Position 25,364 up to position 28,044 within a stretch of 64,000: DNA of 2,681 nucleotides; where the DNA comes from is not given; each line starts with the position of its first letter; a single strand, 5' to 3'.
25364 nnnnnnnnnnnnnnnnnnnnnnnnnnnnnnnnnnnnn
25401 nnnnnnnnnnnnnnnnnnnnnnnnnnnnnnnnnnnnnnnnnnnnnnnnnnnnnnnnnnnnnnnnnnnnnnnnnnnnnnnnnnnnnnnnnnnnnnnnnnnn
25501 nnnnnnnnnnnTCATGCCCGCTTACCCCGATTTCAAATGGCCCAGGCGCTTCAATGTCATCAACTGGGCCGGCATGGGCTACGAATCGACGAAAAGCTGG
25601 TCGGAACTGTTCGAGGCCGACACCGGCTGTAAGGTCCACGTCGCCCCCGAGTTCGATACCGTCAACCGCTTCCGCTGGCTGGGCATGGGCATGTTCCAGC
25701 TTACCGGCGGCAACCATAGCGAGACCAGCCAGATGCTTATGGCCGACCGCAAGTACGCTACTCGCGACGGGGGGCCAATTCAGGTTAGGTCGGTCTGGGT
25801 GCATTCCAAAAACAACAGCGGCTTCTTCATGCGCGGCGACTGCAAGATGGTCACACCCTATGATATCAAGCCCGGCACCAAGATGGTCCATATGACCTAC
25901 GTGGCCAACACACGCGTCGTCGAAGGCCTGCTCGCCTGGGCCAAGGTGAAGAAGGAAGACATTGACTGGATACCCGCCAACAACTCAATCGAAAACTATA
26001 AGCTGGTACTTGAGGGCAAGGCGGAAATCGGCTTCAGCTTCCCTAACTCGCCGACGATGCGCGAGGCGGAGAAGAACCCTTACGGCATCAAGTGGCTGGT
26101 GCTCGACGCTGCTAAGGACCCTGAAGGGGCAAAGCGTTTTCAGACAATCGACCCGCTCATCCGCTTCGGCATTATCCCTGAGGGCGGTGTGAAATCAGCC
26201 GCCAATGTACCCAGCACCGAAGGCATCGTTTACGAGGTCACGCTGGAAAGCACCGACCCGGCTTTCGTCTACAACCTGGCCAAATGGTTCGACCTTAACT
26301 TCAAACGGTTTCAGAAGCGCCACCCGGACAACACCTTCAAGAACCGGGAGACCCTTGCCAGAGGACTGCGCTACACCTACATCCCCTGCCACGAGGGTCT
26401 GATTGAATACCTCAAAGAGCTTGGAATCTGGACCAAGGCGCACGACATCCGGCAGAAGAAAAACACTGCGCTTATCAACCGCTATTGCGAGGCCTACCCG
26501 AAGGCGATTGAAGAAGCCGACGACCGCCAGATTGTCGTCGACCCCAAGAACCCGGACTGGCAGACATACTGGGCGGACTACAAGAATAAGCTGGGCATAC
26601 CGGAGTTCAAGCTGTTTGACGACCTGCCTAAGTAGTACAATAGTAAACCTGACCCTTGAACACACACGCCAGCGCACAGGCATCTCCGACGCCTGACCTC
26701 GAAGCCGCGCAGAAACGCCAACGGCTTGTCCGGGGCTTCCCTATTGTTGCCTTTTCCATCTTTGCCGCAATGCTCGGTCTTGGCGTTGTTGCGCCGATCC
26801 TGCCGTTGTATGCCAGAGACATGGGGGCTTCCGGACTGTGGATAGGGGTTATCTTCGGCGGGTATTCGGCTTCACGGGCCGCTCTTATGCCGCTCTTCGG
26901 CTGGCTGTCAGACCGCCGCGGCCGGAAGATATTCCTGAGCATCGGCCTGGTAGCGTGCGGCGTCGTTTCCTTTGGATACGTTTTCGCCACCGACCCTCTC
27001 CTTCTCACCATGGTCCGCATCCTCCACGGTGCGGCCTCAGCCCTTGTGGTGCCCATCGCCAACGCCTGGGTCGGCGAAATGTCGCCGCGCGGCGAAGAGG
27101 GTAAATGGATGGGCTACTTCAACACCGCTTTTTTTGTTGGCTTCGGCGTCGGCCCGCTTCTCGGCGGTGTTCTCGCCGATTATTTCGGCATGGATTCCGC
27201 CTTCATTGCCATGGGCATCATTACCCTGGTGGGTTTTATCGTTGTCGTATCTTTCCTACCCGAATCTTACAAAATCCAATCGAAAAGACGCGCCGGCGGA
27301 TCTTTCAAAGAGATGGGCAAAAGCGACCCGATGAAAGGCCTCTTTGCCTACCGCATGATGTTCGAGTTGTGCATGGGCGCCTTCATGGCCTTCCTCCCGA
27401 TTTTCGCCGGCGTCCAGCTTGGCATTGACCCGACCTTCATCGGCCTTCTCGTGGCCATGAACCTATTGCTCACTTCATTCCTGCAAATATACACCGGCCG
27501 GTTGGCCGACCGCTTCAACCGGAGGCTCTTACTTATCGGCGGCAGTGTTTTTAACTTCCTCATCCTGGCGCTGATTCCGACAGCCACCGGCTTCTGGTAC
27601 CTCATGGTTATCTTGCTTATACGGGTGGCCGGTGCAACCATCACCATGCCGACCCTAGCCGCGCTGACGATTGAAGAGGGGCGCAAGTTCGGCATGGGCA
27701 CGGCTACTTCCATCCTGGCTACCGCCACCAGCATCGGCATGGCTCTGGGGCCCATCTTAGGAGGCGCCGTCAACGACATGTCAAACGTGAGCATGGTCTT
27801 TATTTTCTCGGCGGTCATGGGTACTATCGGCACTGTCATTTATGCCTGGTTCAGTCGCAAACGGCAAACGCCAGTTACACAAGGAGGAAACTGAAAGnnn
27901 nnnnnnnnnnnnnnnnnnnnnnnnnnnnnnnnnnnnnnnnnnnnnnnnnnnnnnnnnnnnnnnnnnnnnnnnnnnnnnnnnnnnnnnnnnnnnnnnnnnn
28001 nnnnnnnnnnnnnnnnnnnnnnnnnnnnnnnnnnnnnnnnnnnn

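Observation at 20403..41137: Enzyme-rich locus with duplicated MarR + FAD-oxidoreductase modules: candidate uncharacterised catabolic or salvage pathway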

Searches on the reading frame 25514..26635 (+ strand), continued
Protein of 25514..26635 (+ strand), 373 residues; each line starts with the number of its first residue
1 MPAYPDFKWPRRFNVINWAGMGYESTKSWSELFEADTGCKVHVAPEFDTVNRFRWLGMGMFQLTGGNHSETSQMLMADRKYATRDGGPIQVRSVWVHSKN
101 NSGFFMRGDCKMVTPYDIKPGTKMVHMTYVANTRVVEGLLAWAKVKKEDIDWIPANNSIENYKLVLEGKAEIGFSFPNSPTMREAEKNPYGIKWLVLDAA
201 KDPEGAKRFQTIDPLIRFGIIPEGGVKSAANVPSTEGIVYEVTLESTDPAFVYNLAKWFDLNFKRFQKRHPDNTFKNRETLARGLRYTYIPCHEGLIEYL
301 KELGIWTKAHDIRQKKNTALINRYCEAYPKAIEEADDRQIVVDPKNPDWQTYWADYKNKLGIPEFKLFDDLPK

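Call 87: search_protein_families(library=pfam, proteins=[L104:5100-5990:+, L104:9229-9765:+, L063:1527-2477:+, L042:421-1434:+, L035:12019-12282:+, L008:9350-9832:+, L081:13378-14238:+, L081:14287-15792:+, L104:3778-4935:+], max_evalue=0.001)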
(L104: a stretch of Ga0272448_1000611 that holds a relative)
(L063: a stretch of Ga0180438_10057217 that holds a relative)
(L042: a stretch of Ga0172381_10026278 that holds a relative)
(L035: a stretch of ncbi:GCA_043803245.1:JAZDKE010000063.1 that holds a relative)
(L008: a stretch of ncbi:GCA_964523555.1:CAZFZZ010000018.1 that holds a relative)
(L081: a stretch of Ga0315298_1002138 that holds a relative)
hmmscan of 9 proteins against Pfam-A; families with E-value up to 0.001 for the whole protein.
L104:5100-5990:+ (296 aa): 21 families
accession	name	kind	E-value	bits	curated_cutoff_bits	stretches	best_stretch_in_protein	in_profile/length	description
PF13404.12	HTH_AsnC-type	-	7.9e-21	74.1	27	2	4-44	1-41/42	AsnC-type helix-turn-helix domain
PF13412.12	HTH_24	-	2.1e-19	69.3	21.9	2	4-49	1-46/48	Winged helix-turn-helix DNA-binding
PF01037.27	AsnC_trans_reg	-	1.4e-15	57.4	25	2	226-286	11-71/73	Lrp/AsnC ligand binding domain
PF22482.2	AsnC_trans_reg_3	-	4.1e-13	49.7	24.4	2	83-147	29-92/95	PF0864 C-terminal dimeric alpha+beta barrel domain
PF09339.16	HTH_IclR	-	1.9e-08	34.4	22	1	10-51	7-49/52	IclR helix-turn-helix domain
PF01047.28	MarR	-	2.1e-06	27.9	24.6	0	6-49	3-46/59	MarR family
PF13518.12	HTH_28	-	3e-06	27.6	25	0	10-48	4-40/52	Helix-turn-helix domain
PF13542.12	HTH_Tnp_ISL3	-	4.4e-06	26.5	27.4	0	22-45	28-51/51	Helix-turn-helix domain of transposase family ISL3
PF25212.1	HVO_A0114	-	4.6e-06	26.8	27.6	0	2-50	18-66/84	HVO_A0114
PF01022.26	HTH_5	-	3.9e-05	23.9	22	0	9-48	5-43/47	Bacterial regulatory protein, arsR family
PF13936.12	HTH_38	-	5.4e-05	23.3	27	0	4-43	5-43/44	Helix-turn-helix domain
PF13556.12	HTH_30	-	6.5e-05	23.1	27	0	21-44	13-36/59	PucR C-terminal helix-turn-helix domain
PF08279.18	HTH_11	-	8.2e-05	22.8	25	0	11-50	5-44/55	HTH domain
PF13730.12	HTH_36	-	9.6e-05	22.5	25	0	12-49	14-54/55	Helix-turn-helix domain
PF13545.12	HTH_Crp_2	-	0.0001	22.6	27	0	23-51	25-53/70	Crp-like helix-turn-helix domain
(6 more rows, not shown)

L104:9229-9765:+ (178 aa): 1 family
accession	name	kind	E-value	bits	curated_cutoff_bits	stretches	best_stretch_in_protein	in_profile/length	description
PF18631.6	Cucumopine_C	-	1.1e-11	45.6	27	1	5-144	1-137/141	Cucumopine synthase C-terminal helical bundle domain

L063:1527-2477:+ (316 aa): 2 families
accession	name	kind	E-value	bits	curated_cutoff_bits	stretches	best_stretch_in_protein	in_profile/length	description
PF03358.20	FMN_red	-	4.8e-19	68.9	24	1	117-269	1-142/152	NADPH-dependent FMN reductase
PF02525.22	Flavodoxin_2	-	3.1e-11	43.8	27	1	117-280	1-180/198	Flavodoxin-like fold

L042:421-1434:+ (337 aa): 2 families
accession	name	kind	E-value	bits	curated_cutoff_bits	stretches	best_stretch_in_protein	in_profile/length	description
PF01545.26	Cation_efflux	-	1.6e-47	162.3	26.6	1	11-203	3-198/198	Cation efflux family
PF16916.11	ZT_dimer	-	7.9e-18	64.7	26.7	1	207-285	1-78/78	Dimerisation domain of Zinc Transporter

L035:12019-12282:+ (87 aa): 0 families

L008:9350-9832:+ (160 aa): 0 families

L081:13378-14238:+ (286 aa): 1 family
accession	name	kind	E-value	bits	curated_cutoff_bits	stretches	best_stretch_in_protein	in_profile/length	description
PF01261.30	AP_endonuc_2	-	2.1e-31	110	31.1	1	32-276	1-237/249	Xylose isomerase-like TIM barrel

L081:14287-15792:+ (501 aa): 2 families
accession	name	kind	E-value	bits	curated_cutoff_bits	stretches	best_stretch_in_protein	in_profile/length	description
PF00883.26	Peptidase_M17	-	2.8e-124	414.8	25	1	185-491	1-310/310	Cytosol aminopeptidase family, catalytic domain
PF02789.23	Peptidase_M17_N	-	3.3e-25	88.9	23.4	1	20-148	2-129/129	Cytosol aminopeptidase family, N-terminal domain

L104:3778-4935:+ (385 aa): 1 family
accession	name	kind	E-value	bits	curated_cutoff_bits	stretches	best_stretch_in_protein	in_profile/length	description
PF16868.10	NMT1_3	-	5.1e-07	30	27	1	157-304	148-289/289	NMT1-like family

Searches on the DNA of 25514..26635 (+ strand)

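Call 42: search_rna_families(sources=[L008, L035, L006, L004, L015, L050, L104], threshold=gathering)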
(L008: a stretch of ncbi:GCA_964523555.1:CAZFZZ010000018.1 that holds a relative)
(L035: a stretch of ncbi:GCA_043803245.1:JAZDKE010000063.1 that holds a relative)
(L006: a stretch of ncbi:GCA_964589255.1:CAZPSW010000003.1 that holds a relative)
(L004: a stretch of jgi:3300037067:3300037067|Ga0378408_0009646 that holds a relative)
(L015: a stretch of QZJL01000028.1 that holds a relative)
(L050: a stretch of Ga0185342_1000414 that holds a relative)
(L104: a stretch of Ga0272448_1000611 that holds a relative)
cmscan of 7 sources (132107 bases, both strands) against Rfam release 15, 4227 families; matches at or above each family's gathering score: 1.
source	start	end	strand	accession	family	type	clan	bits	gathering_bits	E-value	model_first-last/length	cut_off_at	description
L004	6562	6633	-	RF00005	tRNA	Gene; tRNA;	CL00001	70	29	6.4e-13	1-71/71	no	tRNA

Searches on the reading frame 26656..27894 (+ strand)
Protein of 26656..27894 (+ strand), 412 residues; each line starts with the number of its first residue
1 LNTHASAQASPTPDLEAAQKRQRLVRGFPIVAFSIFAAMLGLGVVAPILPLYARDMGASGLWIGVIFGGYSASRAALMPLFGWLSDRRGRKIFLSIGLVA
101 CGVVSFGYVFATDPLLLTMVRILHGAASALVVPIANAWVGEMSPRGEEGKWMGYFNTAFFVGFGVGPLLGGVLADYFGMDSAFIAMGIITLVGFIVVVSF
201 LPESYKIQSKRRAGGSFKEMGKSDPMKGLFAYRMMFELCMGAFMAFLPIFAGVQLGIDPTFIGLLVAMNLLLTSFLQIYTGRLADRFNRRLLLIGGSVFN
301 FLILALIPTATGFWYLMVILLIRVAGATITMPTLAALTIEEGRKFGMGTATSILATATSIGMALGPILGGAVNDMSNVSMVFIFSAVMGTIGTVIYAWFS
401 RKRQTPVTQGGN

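Call 3: search_protein_families(library=pfam, proteins=[window:26656-27894:+])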
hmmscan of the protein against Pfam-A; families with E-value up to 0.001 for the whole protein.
window:26656-27894:+ (412 aa): 4 families
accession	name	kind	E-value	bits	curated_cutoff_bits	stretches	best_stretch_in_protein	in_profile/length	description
PF07690.21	MFS_1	-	3.6e-59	200.9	33.4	2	31-251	1-229/347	Major Facilitator Superfamily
PF12832.13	MFS_1_like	-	1.1e-14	54.8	25.2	2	21-184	205-372/373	MFS_1 like family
PF05977.19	MFS_3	-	8.4e-09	34.8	27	1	223-397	217-391/524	Transmembrane secretion effector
PF00083.30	Sugar_tr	-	3.6e-08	33.2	22.3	1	59-216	44-210/452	Sugar (and other) transporter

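Call 80: search_protein_families(library=ncbifam, proteins=[window:26656-27894:+], max_evalue=0.00001)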
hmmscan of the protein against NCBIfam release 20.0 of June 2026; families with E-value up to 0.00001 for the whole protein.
window:26656-27894:+ (412 aa): 58 families (the best 25 are shown)
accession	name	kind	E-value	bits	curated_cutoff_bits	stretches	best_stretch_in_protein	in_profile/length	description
NF012174.0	tet_MFS_A_B_C_D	equivalog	8e-28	97.3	475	2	37-338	13-321/382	Tet(A)/Tet(B)/Tet(C) family tetracycline efflux MFS transporter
TIGR00880.1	2_A_01_02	superfamily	1.3e-27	96.6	131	2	65-203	2-140/141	multidrug resistance protein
NF053757.1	BclibactTpBcbE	equivalog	4.1e-23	81.9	600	1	39-396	15-385/394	bacillibactin exporter BcbE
TIGR00881.1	2A0104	subfamily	4.9e-22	78.5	407.75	2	63-201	32-171/379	phosphoglycerate transporter protein PgtP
NF007372.0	PRK09874.1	equivalog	5.4e-21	75.2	571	1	35-211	23-203/408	multidrug efflux MFS transporter MdtG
TIGR00710.1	efflux_Bcr_CflA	subfamily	4e-19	69.3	200.9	1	40-391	19-379/385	Bcr/CflA family efflux MFS transporter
TIGR00895.1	2A0115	subfamily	9.3e-19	67.6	418.55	1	80-213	71-204/398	aromatic acid/H+ symport family MFS transporter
NF012193.0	tet_MFS_A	exception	2e-17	63.2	840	1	38-376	16-361/394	tetracycline efflux MFS transporter Tet(A)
NF012195.0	tet_MFS_H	exception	5.1e-17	62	840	1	38-206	15-184/392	tetracycline efflux MFS transporter Tet(H)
NF045488.1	tet_MFS_62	exception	5.8e-17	61.9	775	1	31-379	7-362/385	tetracycline efflux MFS transporter Tet(62)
NF033134.0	cmlA_floR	equivalog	6e-17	62.1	450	1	32-249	17-230/388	CmlA/FloR family chloramphenicol efflux MFS transporter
NF012190.1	tet_MFS_B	exception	2e-16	60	850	1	35-204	13-182/400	tetracycline efflux MFS transporter Tet(B)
NF003477.0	PRK05122.1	subfamily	4.7e-16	58.4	374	1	16-201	7-201/404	MFS transporter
NF012207.0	tet_MFS_H_J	exception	5.3e-16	58.6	700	1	39-209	16-187/392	Tet(H)/Tet(J) family tetracycline efflux MFS transporter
NF012169.0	qepA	equivalog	7.2e-16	57.9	1075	1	22-204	17-200/511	fluoroquinolone efflux MFS transporter QepA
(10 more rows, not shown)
